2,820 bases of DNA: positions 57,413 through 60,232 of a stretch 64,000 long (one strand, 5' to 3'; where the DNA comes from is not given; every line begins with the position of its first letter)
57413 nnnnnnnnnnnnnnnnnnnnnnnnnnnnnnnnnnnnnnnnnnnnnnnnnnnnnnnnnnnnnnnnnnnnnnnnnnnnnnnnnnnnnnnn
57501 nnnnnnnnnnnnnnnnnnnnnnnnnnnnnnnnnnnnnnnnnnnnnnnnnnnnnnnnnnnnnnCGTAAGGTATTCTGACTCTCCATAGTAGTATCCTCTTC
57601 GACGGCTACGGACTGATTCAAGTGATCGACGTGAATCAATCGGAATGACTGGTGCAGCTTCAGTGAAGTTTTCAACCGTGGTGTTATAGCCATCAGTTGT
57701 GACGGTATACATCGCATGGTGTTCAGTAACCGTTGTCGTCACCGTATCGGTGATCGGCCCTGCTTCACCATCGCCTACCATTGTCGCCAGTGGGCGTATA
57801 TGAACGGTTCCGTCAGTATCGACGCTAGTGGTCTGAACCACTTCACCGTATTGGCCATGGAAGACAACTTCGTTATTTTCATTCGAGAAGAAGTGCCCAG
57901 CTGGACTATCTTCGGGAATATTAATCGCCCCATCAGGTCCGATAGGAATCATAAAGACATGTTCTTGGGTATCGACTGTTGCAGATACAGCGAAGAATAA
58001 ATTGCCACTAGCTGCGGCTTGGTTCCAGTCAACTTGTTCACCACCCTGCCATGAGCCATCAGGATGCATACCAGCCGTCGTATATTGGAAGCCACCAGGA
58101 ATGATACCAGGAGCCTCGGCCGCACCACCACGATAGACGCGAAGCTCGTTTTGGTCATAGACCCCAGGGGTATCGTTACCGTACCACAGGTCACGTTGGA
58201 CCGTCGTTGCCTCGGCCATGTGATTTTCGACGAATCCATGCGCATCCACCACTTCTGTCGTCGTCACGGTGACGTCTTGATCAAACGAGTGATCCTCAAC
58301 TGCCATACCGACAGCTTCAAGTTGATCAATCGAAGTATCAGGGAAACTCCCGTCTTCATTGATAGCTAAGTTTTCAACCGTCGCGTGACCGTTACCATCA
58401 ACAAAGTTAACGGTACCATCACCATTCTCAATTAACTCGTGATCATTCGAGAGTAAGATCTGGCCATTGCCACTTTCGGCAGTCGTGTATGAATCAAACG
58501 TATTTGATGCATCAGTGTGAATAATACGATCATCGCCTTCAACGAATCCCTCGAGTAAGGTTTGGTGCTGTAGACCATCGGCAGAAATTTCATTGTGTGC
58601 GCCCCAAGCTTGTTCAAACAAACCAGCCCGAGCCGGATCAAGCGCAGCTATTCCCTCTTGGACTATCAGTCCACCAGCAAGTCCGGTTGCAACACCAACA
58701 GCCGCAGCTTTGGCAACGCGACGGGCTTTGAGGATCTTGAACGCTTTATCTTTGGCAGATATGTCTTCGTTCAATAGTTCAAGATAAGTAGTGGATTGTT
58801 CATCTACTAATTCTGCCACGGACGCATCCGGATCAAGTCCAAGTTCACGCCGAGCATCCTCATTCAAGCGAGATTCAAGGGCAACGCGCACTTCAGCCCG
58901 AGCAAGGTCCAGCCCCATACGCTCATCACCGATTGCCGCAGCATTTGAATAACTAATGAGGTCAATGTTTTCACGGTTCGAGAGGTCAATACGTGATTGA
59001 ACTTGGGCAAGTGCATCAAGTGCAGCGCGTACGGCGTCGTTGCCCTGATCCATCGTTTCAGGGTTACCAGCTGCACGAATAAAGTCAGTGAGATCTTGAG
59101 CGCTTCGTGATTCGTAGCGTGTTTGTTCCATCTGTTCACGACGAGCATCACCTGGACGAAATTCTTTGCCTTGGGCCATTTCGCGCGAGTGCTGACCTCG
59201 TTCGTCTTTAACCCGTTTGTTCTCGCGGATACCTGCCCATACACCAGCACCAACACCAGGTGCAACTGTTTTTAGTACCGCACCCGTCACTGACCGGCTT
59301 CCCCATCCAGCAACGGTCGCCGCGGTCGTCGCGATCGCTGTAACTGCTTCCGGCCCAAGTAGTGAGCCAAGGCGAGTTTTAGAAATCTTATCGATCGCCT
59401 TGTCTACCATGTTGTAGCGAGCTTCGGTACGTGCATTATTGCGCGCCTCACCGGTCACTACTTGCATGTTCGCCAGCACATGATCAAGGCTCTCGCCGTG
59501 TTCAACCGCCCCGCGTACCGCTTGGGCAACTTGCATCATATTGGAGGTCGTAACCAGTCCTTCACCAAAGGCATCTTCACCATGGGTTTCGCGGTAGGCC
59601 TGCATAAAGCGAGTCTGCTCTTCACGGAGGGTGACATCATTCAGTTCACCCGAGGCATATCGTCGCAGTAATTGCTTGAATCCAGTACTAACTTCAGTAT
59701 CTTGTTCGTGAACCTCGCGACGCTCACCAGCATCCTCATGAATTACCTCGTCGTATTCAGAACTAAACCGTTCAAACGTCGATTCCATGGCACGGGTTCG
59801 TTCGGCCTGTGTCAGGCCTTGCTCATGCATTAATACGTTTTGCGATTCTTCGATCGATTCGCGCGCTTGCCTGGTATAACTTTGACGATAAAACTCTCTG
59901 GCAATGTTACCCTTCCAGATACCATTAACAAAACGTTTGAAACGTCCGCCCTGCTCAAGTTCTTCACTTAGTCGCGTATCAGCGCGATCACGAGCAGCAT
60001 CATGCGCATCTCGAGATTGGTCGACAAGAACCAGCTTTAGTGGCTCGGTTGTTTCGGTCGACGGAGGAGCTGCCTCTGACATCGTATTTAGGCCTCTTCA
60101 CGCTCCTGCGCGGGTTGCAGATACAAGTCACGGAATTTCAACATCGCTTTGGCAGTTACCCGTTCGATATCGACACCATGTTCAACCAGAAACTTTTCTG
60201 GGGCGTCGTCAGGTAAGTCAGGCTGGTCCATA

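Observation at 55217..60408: Operon built around a 1350-aa multidomain protein flanked by paralogous small helical proteins: candidate uncharacterised envelope or effector system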

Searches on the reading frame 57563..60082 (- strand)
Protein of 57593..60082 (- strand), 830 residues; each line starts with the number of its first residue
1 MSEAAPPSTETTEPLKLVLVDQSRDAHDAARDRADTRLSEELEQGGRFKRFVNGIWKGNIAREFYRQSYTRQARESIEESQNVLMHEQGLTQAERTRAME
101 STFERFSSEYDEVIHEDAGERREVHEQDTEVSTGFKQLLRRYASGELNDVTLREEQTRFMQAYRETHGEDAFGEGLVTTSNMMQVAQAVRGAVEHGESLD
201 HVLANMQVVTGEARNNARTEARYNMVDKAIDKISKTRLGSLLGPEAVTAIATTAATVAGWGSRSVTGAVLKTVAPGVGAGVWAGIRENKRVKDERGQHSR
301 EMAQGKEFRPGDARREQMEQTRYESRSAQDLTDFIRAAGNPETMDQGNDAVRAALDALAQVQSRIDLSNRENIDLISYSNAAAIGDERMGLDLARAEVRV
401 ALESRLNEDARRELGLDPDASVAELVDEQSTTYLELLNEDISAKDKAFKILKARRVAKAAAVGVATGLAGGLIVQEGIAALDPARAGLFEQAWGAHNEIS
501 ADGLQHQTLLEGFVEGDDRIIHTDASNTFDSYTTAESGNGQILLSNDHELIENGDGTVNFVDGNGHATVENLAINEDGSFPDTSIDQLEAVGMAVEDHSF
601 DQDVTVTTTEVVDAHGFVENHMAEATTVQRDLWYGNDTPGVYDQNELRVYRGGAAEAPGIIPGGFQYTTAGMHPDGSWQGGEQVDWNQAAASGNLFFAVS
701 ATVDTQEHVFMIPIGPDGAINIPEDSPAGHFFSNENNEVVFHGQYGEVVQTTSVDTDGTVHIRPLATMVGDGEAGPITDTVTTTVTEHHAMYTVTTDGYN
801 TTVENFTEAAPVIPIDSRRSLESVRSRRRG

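Call 45: predict_structure(alignment_id=A3)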
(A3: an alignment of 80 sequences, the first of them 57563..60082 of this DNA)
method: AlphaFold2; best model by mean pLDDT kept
length: 840 residues; sequences in the alignment: 80
mean_pLDDT: 82.6   pTM: 0.59
mean pLDDT of the five models: 82.6, 82.2, 78.6, 76.5, 75.8
residues with pLDDT >= 90: 343; 70-90: 364; 50-70: 109; < 50: 24
segments of 3 or more residues with pLDDT < 50: 6-10, 642-646, 830-840
pLDDT, mean of each block of 10 residues (from residue 1): 47 84 92 87 81 74 84 91 88 89 90 88 91 94 92 90 85 84 91 87 91 87 75 64 56 56 64 67 80 90 90 90 93 94 91 94 93 93 92 93 90 91 91 92 93 86 76 74 72 66 75 63 70 80 86 86 82 86 86 84 73 91 93 65 56 89 93 73 85 94 93 94 95 93 93 94 90 85 68 79 69 69 72 35
secondary structure, 60 per line:
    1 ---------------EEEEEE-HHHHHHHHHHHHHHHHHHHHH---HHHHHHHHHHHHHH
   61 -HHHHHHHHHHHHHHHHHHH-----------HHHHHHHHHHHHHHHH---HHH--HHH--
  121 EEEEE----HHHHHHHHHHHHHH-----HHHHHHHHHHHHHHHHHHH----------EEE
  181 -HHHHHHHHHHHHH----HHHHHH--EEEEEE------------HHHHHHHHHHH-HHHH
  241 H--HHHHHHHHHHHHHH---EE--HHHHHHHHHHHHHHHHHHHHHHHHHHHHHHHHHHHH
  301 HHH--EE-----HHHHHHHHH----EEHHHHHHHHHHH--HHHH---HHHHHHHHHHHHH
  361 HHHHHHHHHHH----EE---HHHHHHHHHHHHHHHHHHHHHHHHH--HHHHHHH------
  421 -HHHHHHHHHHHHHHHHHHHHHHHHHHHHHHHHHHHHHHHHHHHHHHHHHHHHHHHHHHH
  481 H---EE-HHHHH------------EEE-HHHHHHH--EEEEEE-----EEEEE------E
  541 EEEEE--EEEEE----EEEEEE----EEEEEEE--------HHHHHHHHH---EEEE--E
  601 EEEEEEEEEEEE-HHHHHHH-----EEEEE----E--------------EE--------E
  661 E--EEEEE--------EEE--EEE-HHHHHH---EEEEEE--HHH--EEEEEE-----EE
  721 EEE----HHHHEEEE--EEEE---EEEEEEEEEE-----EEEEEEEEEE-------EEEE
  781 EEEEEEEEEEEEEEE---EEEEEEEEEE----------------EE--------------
elements in order (helices of 4 or more, strands of 3 or more residues): E16-21 H23-43 H47-60 H62-80 H92-107 E121-125 H130-143 H149-167 E178-180 H182-194 H199-204 E207-212 H225-235 H237-241 H244-257 H265-303 H313-321 H328-338 H341-344 H348-371 H381-405 H408-414 H422-481 H488-492 E505-507 H509-515 E518-523 E529-533 E540-545 E548-552 E557-562 E567-573 H582-590 E594-597 E600-612 H614-620 E626-630 E664-668 E677-679 E682-684 H686-691 E695-700 E708-713 E719-723 H728-731 E732-735 E738-741 E745-754 E760-769 E777-795 E799-808
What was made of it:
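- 59228..59353 (-): Hydrophobic segments 1 and 2 (residues 244-285, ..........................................). AF2 pLDDT is 56-67 (call 45).
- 57593..58582 (-): Domain B (residues 501-830): acidic (pI 4.2) and beta-rich. Motifs include WYxNDTP...NEL and LATxxG. AF2 strands at residues 505-808 (call 45).
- Checked: The N-terminal half is helical and residues 505-808 are beta-rich (AF2, pLDDT 82.6, call 45).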

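Call 47: fold_search(model_id=the predicted structure, library=pdb)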
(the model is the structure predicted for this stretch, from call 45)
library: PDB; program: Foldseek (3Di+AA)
matches with E <= 10: 140; with E <= 0.001: 0
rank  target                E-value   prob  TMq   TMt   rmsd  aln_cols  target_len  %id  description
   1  1i7x_C                3.5e-01  0.04  0.07  0.09  32.7       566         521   12  BETA-CATENIN/E-CADHERIN COMPLEX (released 2001-05-16)
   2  6ql4_A                6.9e-01  0.06  0.08  0.10  35.4       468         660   12  Crystal structure of nucleotide-free Mgm1 (released 2019-07-03)
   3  6nc9                  1.1e+00  0.03  0.07  0.10  28.6       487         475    9  Lipid II flippase MurJ, outward-facing conformation (released 2019-04-17)
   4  6jsj_C                1.1e+00  0.02  0.05  0.07  37.8       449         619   12  Structural analysis of a trimeric assembly of the mitochondrial dynamin-like GTPase Mgm1 (released 2020-02-19)
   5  4rv1_D                1.2e+00  0.04  0.08  0.12  28.3       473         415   13  Crystal Structure of Engineered Protein. Northeast Structural Genomics Consortium (NESG) Target OR497. (released 2014-12-10)
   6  5c5b_A                1.4e+00  0.03  0.07  0.13  30.7       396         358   11  Crystal Structure of Human APPL BAR-PH Heterodimer (released 2016-06-22)
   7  1cnt_1                1.5e+00  0.06  0.06  0.18  20.6       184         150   11  CILIARY NEUROTROPHIC FACTOR (released 1997-03-26)
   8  9mg8_B                1.7e+00  0.04  0.08  0.15  27.2       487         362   14  Crystal Structure of b-iTHR-110 (released 2025-12-17)
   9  8tgi_B                1.8e+00  0.04  0.08  0.15  23.7       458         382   12  VMAT1 dimer with dopamine and reserpine (released 2024-03-20)
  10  7zkp_1                1.9e+00  0.03  0.06  0.12  23.6       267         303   11  Late assembly intermediate of the proximal proton pumping module of complex I with assembly factors NDUFAF1 and CIA84 (released 2022-11-23)
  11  8c5v_I                2.1e+00  0.02  0.07  0.10  92.9       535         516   13  Chemotaxis core signalling unit from E protein lysed E. coli cells (released 2023-09-13)
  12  7vg4_E                2.3e+00  0.04  0.07  0.19  17.1       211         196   12  10,5-methenyltetrahydrofolate cyclohydrolase from Methylobacterium extorquens AM1 strain (released 2022-07-06)
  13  7zds_C                2.3e+00  0.01  0.05  0.07  30.7       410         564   10  IF(apo/as isolated) conformation of CydDC mutant (E500Q.C) (Dataset-18) (released 2023-04-19)
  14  8yaq_A                2.5e+00  0.02  0.06  0.06  27.3       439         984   10  Cryo-EM structure of cellodextrin phosphorylase from Clostridium thermocellum with cellodextrin ligands (released 2025-02-12)
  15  7t62_A                2.7e+00  0.01  0.06  0.08  29.4       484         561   12  GPC2 HEP CT3 complex (released 2021-12-22)
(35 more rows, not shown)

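Call 51: find_homologous_proteins(query=A4, max_evalue=0.001)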
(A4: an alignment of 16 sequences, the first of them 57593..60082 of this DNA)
Query A4 (16 sequences) (830 aa, profile of the alignment): 107 proteins with E <= 0.001 among 8000 candidates.
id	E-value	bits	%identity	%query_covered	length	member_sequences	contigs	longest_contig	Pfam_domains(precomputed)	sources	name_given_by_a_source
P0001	0.0e+0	1017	100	100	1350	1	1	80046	-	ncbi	ncbi:MAG: hypothetical protein WA030_01615 [Candidatus Microsaccharimonas sp.]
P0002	7.3e-298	1009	93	100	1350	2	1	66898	-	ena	-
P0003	3.8e-291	986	91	100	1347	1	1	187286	-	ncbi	ncbi:MAG: hypothetical protein WAO28_03800 [Candidatus Microsaccharimonas sp.]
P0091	9.6e-282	955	38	98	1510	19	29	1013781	-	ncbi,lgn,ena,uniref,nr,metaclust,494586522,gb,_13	ncbi:hypothetical protein L336_0707 [Candidatus Saccharimonas aalborgensis]|uniref:Uncharacterized p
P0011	6.5e-281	953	67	99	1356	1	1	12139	-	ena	-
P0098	8.1e-281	952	38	100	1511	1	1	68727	-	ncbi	-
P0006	3.5e-278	943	67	100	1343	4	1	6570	-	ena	-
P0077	7.8e-278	942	43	100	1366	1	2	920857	-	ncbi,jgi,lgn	jgi:hypothetical protein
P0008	4.7e-277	940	66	100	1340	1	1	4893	-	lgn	-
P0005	7.6e-276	936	67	98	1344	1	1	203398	-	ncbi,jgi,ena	jgi:hypothetical protein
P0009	1.3e-275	935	65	100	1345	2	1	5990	-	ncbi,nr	ncbi:hypothetical protein H7100_03705 [Candidatus Saccharibacteria bacterium]|nr:hypothetical protei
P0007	3.2e-275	934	67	100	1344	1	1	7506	-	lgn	-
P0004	6.7e-271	919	66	100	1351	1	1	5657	-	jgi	jgi:hypothetical protein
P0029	1.1e-268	912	55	99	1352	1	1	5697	-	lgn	-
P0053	1.1e-268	912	49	98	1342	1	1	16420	-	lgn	-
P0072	1.4e-259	882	43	100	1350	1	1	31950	-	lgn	-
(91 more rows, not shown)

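Call 66: search_protein_representatives(protein=window:57593-60082:-)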
Query: 830 residues. Proteins with E-value up to 0.001 (for the whole library): 1023; up to 1e-10: 868; up to 1e-30: 595. The best 150 are listed.
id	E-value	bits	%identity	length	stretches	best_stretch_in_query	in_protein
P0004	0.0e+00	1215.9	67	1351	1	1-830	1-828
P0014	0.0e+00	1160.3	64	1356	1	1-830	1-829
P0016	7.0e-292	987.0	56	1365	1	1-829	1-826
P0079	1.8e-269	912.9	54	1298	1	6-825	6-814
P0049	8.8e-262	887.5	53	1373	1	1-830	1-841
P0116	1.1e-254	864.0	51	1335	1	12-826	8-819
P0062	2.4e-236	803.4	49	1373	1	8-829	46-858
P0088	1.3e-231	787.8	54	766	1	6-720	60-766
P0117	7.8e-230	781.9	49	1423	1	6-829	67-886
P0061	3.6e-217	740.0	47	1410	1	11-827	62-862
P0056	2.6e-215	733.9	48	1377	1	5-825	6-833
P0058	3.2e-215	733.6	48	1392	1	11-827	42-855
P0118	1.1e-213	728.5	47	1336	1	7-829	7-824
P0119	3.1e-209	713.7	46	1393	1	9-827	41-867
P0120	1.3e-206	705.1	46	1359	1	4-826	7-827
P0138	2.0e-146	506.1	38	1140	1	14-828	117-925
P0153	7.0e-120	418.3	36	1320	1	13-821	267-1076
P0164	8.9e-111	388.2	35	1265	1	27-826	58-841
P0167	3.9e-107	376.1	36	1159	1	13-827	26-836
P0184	6.8e-103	362.1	36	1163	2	5-488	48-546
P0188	8.6e-102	358.4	33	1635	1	15-783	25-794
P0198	5.2e-99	349.3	33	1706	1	16-824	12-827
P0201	2.0e-98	347.4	35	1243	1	14-796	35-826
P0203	1.5e-97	344.5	36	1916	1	3-825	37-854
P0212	1.8e-95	337.5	34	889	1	10-824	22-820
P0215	5.5e-95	336.0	34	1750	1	15-823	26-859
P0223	5.4e-93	329.4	34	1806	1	13-774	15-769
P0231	2.1e-91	324.1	32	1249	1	18-815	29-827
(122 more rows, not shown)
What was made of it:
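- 56030..60082 (-): Giant protein, 1350 aa: an ~830-aa core (N, M and B domains) plus a GT2-like head. Its first 830 residues match 1023 representative clusters at E<=1e-3 (call 66).
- Tried and rejected: The exhaustive representative search was needed to see the family's breadth (call 66).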

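Call 69: search_protein_families(library=pfam, alignment_id=A6, max_evalue=0.0001)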
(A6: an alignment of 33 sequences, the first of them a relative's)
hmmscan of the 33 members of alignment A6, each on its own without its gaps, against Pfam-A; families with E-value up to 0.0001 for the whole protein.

A. member 1, P0138 (1140 aa): 0 families

B. families by the number of members that match (of 33 scanned): 7 families
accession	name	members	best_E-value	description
PF01075.23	Glyco_transf_9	5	8.3e-15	Glycosyltransferase family 9 (heptosyltransferase)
PF00069.31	Pkinase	1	6.6e-24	Protein kinase domain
PF04015.17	DUF362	1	5.1e-17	Domain of unknown function (DUF362)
PF07714.23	PK_Tyr_Ser-Thr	1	6.5e-14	Protein tyrosine and serine/threonine kinase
PF00648.27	Peptidase_C2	1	9e-06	Calpain family cysteine protease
PF13641.12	Glyco_tranf_2_3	1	3.1e-05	Glycosyltransferase like family 2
PF00535.33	Glycos_transf_2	1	3.1e-05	Glycosyl transferase family 2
